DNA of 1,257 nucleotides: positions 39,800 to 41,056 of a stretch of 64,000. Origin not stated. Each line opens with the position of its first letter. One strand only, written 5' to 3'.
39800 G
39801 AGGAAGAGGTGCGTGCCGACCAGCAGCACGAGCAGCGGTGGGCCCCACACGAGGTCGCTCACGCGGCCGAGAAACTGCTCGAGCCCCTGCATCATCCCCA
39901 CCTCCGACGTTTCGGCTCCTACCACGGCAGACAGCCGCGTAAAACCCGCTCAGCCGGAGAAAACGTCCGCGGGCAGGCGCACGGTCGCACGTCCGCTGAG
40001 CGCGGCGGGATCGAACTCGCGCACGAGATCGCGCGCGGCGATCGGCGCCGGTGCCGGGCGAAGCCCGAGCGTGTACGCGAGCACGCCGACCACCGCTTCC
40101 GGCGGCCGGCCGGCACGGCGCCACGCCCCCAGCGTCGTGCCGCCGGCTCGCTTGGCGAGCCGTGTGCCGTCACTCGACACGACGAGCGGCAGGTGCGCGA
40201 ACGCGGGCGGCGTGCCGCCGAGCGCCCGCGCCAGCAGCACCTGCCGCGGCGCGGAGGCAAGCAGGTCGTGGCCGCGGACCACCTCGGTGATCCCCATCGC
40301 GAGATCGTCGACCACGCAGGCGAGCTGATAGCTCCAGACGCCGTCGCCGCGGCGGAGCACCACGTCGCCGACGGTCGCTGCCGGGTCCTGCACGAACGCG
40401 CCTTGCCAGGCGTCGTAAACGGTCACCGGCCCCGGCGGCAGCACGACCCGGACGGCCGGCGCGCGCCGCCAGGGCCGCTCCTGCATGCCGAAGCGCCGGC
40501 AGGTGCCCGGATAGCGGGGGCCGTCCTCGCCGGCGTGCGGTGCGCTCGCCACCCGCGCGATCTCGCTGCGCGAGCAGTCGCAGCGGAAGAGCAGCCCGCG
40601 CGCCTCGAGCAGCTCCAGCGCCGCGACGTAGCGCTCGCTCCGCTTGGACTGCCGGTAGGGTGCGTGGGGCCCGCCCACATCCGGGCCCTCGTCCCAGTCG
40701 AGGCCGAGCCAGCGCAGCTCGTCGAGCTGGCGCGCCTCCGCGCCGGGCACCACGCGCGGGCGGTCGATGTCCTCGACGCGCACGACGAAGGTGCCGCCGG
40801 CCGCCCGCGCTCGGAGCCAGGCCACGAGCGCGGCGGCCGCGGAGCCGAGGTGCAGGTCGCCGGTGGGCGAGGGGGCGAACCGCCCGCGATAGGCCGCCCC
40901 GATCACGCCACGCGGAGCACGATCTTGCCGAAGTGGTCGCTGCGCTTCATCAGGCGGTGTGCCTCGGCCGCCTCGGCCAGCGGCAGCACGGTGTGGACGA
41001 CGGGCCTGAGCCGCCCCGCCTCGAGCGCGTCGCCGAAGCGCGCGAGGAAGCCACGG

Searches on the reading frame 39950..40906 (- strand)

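Call 12: search_protein_families(library=pfam, proteins=[window:39950-40906:-], max_evalue=0.01)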
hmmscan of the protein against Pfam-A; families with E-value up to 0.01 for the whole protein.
window:39950-40906:- (318 aa): 1 family
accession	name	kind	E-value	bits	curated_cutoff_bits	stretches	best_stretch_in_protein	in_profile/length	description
PF00749.27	tRNA-synt_1c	-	1.2e-50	172.6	23.4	1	7-277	3-273/314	tRNA synthetases class I (E and Q), catalytic domain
